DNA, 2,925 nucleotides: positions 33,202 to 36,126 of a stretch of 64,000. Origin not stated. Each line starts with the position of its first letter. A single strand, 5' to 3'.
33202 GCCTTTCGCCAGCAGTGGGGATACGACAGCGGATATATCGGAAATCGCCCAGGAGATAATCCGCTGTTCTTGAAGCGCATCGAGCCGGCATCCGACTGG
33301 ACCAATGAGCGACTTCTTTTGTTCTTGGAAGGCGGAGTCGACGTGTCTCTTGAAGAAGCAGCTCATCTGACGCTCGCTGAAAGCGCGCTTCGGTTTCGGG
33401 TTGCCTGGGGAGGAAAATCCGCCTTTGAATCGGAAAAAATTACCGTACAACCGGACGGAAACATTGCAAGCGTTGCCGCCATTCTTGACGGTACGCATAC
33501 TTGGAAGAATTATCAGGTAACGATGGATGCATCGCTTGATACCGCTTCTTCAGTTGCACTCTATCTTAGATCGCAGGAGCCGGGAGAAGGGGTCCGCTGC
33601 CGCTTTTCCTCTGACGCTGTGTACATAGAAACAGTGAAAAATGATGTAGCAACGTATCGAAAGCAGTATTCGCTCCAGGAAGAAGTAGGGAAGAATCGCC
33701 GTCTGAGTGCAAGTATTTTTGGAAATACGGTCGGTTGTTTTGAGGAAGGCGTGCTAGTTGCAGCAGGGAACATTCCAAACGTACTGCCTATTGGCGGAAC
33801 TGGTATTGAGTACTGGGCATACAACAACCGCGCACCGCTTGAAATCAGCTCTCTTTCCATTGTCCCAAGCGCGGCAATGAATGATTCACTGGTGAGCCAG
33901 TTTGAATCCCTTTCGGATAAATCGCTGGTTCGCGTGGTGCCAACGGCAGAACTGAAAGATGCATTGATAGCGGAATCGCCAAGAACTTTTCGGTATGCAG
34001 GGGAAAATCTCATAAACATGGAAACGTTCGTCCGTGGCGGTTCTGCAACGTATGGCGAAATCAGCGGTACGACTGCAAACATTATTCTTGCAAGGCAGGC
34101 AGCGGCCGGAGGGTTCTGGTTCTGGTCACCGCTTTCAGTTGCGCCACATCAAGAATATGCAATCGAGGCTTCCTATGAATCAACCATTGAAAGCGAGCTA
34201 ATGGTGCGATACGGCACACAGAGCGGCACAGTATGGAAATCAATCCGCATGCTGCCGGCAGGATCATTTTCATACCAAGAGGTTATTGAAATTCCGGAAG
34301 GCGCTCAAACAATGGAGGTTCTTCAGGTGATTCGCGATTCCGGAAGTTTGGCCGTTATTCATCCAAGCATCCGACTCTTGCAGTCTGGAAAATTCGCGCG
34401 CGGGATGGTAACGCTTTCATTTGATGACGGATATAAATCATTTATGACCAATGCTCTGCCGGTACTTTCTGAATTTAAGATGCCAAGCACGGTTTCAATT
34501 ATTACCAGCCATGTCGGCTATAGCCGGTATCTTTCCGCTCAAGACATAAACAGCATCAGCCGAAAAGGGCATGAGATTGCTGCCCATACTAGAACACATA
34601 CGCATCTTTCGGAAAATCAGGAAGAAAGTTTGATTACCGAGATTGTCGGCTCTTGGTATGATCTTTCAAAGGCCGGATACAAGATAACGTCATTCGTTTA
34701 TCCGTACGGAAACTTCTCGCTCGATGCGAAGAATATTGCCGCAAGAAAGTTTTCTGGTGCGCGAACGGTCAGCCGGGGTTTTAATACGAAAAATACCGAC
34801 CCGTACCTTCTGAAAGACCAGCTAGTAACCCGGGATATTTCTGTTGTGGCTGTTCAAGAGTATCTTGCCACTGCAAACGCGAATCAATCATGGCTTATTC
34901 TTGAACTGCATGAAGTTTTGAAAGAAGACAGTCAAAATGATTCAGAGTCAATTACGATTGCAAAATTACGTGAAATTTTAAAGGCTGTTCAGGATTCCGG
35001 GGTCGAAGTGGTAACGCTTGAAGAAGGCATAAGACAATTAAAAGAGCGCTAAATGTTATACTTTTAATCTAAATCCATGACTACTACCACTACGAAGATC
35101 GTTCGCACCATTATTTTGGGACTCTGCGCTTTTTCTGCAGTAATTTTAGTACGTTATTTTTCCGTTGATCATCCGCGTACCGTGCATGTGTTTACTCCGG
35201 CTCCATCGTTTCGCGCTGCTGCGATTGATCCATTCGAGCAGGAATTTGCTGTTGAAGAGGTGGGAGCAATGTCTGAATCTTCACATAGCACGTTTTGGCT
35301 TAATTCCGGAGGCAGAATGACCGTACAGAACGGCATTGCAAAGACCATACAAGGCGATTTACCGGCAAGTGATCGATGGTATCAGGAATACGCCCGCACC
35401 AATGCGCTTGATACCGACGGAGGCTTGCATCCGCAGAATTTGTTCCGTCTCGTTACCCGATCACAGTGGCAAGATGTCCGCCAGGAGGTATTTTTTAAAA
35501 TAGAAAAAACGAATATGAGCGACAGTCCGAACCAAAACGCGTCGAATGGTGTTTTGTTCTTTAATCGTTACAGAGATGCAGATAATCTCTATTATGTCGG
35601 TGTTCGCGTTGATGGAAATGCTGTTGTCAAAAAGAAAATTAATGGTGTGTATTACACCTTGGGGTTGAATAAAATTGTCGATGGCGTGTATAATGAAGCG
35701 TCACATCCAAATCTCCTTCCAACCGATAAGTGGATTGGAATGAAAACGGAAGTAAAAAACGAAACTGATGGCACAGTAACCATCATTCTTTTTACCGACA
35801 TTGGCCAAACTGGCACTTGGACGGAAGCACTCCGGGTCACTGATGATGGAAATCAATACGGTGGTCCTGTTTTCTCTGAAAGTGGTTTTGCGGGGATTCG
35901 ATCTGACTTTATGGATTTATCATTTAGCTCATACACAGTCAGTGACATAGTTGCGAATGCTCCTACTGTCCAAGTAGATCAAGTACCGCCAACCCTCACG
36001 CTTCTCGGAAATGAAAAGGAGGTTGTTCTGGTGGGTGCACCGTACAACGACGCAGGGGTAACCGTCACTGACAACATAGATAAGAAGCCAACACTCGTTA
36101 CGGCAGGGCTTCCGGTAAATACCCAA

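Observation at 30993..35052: HAS/NodC-like synthase plus tandem-NodB deacetylase pair: candidate machinery for a partially deacetylated poly-GlcNAc (PNAG/chitosan-like) polymer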

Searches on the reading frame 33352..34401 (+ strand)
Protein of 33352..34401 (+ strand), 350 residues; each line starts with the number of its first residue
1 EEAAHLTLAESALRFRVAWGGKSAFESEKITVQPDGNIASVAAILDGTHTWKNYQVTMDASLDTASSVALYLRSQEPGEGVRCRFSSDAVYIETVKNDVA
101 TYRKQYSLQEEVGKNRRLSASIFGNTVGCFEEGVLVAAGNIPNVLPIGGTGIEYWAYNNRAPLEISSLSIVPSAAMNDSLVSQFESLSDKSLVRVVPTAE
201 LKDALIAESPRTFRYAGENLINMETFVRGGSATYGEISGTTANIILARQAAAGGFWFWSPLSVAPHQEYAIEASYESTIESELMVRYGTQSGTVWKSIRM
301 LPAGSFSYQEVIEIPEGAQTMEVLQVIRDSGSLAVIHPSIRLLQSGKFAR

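Call 30: search_protein_families(library=pfam, proteins=[window:33352-34401:+], max_evalue=10)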
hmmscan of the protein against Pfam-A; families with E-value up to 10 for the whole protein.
window:33352-34401:+ (350 aa): 1 family
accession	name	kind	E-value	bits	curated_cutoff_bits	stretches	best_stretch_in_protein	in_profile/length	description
PF21471.3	Reelin_subrepeat-B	-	0.11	12.7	27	1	276-315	53-94/127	Reelin subrepeat B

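Call 42: predict_structure(alignment_id=A3)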
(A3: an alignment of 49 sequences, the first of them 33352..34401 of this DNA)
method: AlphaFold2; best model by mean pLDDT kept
length: 350 residues; sequences in the alignment: 49
mean_pLDDT: 84.7   pTM: 0.57
mean pLDDT of the five models: 84.7, 84.7, 84.3, 84.2, 83.2
residues with pLDDT >= 90: 206; 70-90: 75; 50-70: 43; < 50: 26
segments of 3 or more residues with pLDDT < 50: 191-195, 209-226
pLDDT, mean of each block of 10 residues (from residue 1): 84 91 86 91 95 97 92 95 96 94 91 90 98 96 94 90 95 95 86 53 60 42 49 59 60 79 91 94 96 95 95 94 91 88 62
secondary structure, 60 per line:
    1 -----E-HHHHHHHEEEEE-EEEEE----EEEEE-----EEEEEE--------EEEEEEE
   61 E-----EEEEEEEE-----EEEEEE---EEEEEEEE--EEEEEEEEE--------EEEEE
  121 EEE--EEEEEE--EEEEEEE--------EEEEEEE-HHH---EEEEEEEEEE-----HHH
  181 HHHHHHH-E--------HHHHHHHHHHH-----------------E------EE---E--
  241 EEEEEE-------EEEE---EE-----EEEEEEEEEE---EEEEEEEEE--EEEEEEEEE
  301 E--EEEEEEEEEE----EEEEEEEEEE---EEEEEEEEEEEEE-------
elements in order: H8-14 E15-19 E21-25 E30-34 E40-45 E54-61 E67-74 E80-85 E89-96 E99-107 E116-123 E126-131 E134-140 E149-155 E163-172 H178-187 H198-208 E241-246 E254-257 E268-277 E281-289 E292-301 E304-313 E318-327 E331-343
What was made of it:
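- Checked: An AF2 model (pLDDT 84.7) shows two beta-sandwich domains joined by a low-confidence linker (call 42).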

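Call 48: fold_search(model_id=the predicted structure, library=pdb)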
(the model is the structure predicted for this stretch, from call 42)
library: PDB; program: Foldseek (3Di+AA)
matches with E <= 10: 1971; with E <= 0.001: 617
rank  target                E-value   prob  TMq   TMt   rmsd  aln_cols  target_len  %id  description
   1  4jqt_A                4.3e-09  1.00  0.34  0.28  15.6       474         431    8  Crystal structure of a putative glycosyl hydrolase (BT3469) from Bacteroides thetaiotaomicron VPI-5482 at 2.49 A resol (released 2013-04-17)
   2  9h99                  1.4e-08  1.00  0.24  0.10  18.5       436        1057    8  Native structure of the full-length pesticidal protein Cry1Ca18 at pH7, from crystals formed in vivo (released 2025-11-12)
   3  5a59_A                9.1e-08  1.00  0.25  0.09  25.4       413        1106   10  The structure of GH101 E796Q mutant from Streptococcus pneumoniae TIGR4 in complex with T-antigen (released 2015-09-02)
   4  5a57                  1.4e-07  1.00  0.24  0.09  25.2       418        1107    8  The structure of GH101 from Streptococcus pneumoniae TIGR4 in complex with PUGT (released 2015-09-02)
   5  5a58_A                1.7e-07  1.00  0.25  0.09  25.5       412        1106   10  The structure of GH101 D764N mutant from Streptococcus pneumoniae TIGR4 in complex with serinyl T-antigen (released 2015-09-02)
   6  5a56_A                1.8e-07  1.00  0.25  0.09  25.4       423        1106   10  The structure of GH101 from Streptococcus pneumoniae TIGR4 in complex with 1-O-methyl-T-antigen (released 2015-09-02)
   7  9qcm_A                1.8e-07  1.00  0.33  0.11  21.2       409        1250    7  Botulinum neurotoxin type B1, 14-subunit, Large Progenitor Toxin Complex (L-PTC) (released 2025-09-10)
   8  3d6e_A                2.4e-07  1.00  0.38  0.64   4.6       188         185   13  Crystal structure of the engineered 1,3-1,4-beta-glucanase protein from Bacillus licheniformis (released 2009-05-19)
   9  6tfj_B                2.5e-07  1.00  0.24  0.13  14.7       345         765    9  Vip3Aa protoxin structure (released 2020-08-12)
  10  6vls_B                2.9e-07  1.00  0.25  0.12  13.8       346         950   11  Structure of C-terminal fragment of Vip3A toxin (released 2020-07-22)
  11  6tfj_A                2.9e-07  1.00  0.24  0.13  15.0       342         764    9  Vip3Aa protoxin structure (released 2020-08-12)
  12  9h9a                  3.4e-07  1.00  0.23  0.09  17.4       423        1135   10  native structure of the full-length pesticidal protein Cry8Ba2, from crystals formed in vivo (form 1) (released 2025-12-03)
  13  3vkl_A                3.8e-07  1.00  0.30  0.36  22.5       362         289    7  Protease-resistant mutant form of human Galectin-8 in complex with two lactose molecules (released 2012-09-12)
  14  8hhe_A                3.8e-07  1.00  0.23  0.13  22.0       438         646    9  Crystal structure of Cry5B from Bacillus thuringiensis at 4.5 A resolution (released 2022-12-07)
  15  5a55                  4.0e-07  1.00  0.22  0.08  25.6       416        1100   11  The native structure of GH101 from Streptococcus pneumoniae TIGR4 (released 2015-09-02)
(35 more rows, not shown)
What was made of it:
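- On PgaB (TIGR03938): The domain following the CE4 is a ConA-like jelly roll (calls 42, 48).
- The PgaB C-terminal glycoside-hydrolase-like domain is replaced by a ConA-like domain (calls 42, 48).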

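Call 87: search_protein_families(library=ncbifam, proteins=[window:33352-34401:+], max_evalue=1)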
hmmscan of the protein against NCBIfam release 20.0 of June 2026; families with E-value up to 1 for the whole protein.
window:33352-34401:+ (350 aa): 0 families

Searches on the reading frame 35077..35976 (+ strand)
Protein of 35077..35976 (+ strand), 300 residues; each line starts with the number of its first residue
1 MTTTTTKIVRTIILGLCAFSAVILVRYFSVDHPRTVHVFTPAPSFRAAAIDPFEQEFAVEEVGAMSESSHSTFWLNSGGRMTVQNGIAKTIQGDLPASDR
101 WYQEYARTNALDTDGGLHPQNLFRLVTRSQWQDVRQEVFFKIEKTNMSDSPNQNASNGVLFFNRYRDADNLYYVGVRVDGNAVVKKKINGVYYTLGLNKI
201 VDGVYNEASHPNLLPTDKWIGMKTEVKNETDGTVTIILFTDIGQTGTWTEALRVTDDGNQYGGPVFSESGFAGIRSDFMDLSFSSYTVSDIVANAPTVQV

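Call 27: find_homologous_proteins(query=window:35077-35976:+)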
Query window:35077-35976:+ (300 aa): 603 proteins with E <= 0.001 among 1452 candidates; the best 120 are listed.
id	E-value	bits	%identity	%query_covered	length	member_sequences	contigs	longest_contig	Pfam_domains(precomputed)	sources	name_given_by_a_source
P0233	6.3e-125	434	46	79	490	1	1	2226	-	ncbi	ncbi:MAG: hypothetical protein ACREQ9_23285, partial [Candidatus Binatia bacterium]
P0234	8.7e-97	342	52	95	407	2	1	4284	PF17957.8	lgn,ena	-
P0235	8.2e-95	336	46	78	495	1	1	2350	-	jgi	jgi:hypothetical protein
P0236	5.1e-89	317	49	95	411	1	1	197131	PF17957.8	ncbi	ncbi:MAG: Ig-like domain-containing protein [Patescibacteria group bacterium]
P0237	2.7e-86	308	48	95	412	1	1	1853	PF17957.8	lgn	-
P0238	3.3e-86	307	51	89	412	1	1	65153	PF17957.8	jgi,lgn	jgi:hypothetical protein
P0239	1.4e-85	305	48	95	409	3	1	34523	PF17957.8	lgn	-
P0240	2.4e-85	304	50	89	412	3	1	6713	-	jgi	jgi:hypothetical protein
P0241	3.4e-85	304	55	80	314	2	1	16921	-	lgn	-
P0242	6.2e-85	303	51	89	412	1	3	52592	PF17957.8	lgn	-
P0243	1.1e-84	302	54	81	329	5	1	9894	-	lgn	-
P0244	1.6e-84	302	48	94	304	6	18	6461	-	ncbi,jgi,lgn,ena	ncbi:hypothetical protein COX24_03300, partial [bacterium (Candidatus Gribaldobacteria) CG23_combo_o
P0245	1.7e-84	302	54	80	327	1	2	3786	-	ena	-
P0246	2.3e-84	301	56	80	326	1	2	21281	-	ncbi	-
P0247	2.4e-84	301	51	84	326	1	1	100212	-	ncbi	-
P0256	3.7e-82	294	51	84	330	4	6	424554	-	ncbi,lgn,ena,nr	ncbi:MAG: hypothetical protein KBC42_02090 [Candidatus Pacebacteria bacterium]|nr:hypothetical prote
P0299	4.0e-78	281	47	94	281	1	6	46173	-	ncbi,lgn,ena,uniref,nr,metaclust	ncbi:MAG: hypothetical protein A3B90_00805 [Candidatus Magasanikbacteria bacterium RIFCSPHIGHO2_02_F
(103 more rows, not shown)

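Call 30: search_protein_families(library=pfam, proteins=[window:35077-35976:+], max_evalue=10)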
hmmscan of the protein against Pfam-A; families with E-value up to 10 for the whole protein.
window:35077-35976:+ (300 aa): 0 families

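Call 33: predict_structure(alignment_id=A2)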
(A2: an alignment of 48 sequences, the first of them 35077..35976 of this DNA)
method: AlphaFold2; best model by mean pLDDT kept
length: 300 residues; sequences in the alignment: 48
mean_pLDDT: 91.6   pTM: 0.80
mean pLDDT of the five models: 91.6, 91.5, 91.0, 90.3, 89.9
residues with pLDDT >= 90: 250; 70-90: 20; 50-70: 21; < 50: 9
segments of 3 or more residues with pLDDT < 50: 37-41, 43-45
pLDDT, mean of each block of 10 residues (from residue 1): 79 94 79 50 56 93 94 95 98 98 98 98 96 97 97 98 97 98 98 98 97 98 98 98 98 97 94 98 96 62
secondary structure, 60 per line:
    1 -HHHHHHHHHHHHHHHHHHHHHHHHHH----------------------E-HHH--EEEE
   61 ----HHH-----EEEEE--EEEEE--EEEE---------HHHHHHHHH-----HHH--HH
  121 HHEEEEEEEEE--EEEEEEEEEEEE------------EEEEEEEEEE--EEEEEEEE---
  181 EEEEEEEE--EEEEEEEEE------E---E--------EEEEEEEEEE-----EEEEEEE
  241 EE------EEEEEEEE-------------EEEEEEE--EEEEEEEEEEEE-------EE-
elements in order: H2-27 E57-60 E73-77 E80-84 E87-90 H100-108 H119-122 E123-131 E134-145 E158-167 E170-177 E181-188 E191-199 E219-228 E234-242 E249-256 E270-276 E279-290

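Call 36: fold_search(model_id=the predicted structure, library=pdb)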
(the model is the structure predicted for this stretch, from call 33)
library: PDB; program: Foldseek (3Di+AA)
matches with E <= 10: 1353; with E <= 0.001: 69
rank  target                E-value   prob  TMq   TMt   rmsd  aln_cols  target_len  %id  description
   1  4b1m_C                3.5e-08  1.00  0.45  0.78   3.9       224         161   12  CARBOHYDRATE BINDING MODULE CBM66 FROM BACILLUS SUBTILIS (released 2012-12-12)
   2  4b1m_A                4.1e-08  1.00  0.42  0.73   3.9       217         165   12  CARBOHYDRATE BINDING MODULE CBM66 FROM BACILLUS SUBTILIS (released 2012-12-12)
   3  4azz_A                5.7e-08  1.00  0.46  0.80   3.6       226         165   13  Carbohydrate binding module CBM66 from Bacillus subtilis (released 2012-07-25)
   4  4b1m_B                1.1e-07  1.00  0.38  0.67   2.5       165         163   16  CARBOHYDRATE BINDING MODULE CBM66 FROM BACILLUS SUBTILIS (released 2012-12-12)
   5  2duo_B                2.1e-07  1.00  0.38  0.45  10.2       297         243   11  Crystal structure of VIP36 exoplasmic/lumenal domain, Ca2+-bound form (released 2007-07-24)
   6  4b1l                  3.1e-07  1.00  0.36  0.64   3.4       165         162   16  CARBOHYDRATE BINDING MODULE CBM66 FROM BACILLUS SUBTILIS (released 2012-12-12)
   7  2duq_A                3.8e-07  1.00  0.44  0.52   6.8       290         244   10  Crystal structure of VIP36 exoplasmic/lumenal domain, Ca2+/Man-bound form (released 2007-07-24)
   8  1oq1_B                1.5e-06  1.00  0.36  0.47  10.6       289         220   12  Crystal Structure of Protein of Unknown Function with Galectin-like Fold from Bacillus subtilis (released 2003-09-23)
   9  6ms3_A                2.7e-06  1.00  0.39  0.24   7.3       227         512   12  Crystal structure of the GH43 protein BlXynB mutant (K247S) from Bacillus licheniformis (released 2019-04-17)
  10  6ms3_B                3.0e-06  1.00  0.43  0.27   7.0       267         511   11  Crystal structure of the GH43 protein BlXynB mutant (K247S) from Bacillus licheniformis (released 2019-04-17)
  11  5gmt_A                3.7e-06  1.00  0.36  0.40   9.6       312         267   11  Crystal structure of the marine PL-14 alginate lyase from Aplysia kurodai (released 2017-01-04)
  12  8jpg_A                3.9e-06  1.00  0.38  0.26   8.4       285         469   12  Cryo-EM structure of full-length ERGIC-53 with MCFD2 (released 2024-04-17)
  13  3zr5_A                4.9e-06  1.00  0.41  0.21   7.9       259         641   12  STRUCTURE OF GALACTOCEREBROSIDASE FROM MOUSE (released 2011-09-28)
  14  6d3u_A                6.7e-06  1.00  0.29  0.32   9.3       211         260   11  Complex structure of Ulvan lyase from Nonlaben Ulvanivorans- NLR48 (released 2018-06-06)
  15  6r3r                  8.8e-06  1.00  0.38  0.25   5.7       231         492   11  First crystal structure of endo-levanase BT1760 from Bacteroides thetaiotaomicron (released 2019-06-19)
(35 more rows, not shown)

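Call 60: search_solved_structures(query=A2, max_evalue=10)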
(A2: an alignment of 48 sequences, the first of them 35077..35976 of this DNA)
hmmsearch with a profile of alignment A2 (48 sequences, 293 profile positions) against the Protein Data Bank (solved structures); distinct sequences matched with E-value up to 10: 1.
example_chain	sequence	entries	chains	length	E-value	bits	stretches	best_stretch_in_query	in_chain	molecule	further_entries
7d4a_A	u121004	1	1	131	0.16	14.5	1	168-209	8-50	Lysine-specific demethylase 4A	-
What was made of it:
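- Tried and rejected: A sequence-profile search of X against the PDB found nothing (call 60).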

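Call 61: search_protein_families(library=phrogs, proteins=[window:35077-35976:+], max_evalue=0.1)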
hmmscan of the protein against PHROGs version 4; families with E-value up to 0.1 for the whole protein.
window:35077-35976:+ (300 aa): 0 families

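Call 87: search_protein_families(library=ncbifam, proteins=[window:35077-35976:+, P0256, P0299], max_evalue=1)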
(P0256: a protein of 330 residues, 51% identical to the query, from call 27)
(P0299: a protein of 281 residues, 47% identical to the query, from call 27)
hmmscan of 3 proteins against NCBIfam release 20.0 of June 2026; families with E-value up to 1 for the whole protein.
window:35077-35976:+ (300 aa): 0 families

P0256 (330 aa): 0 families

P0299 (281 aa): 0 families
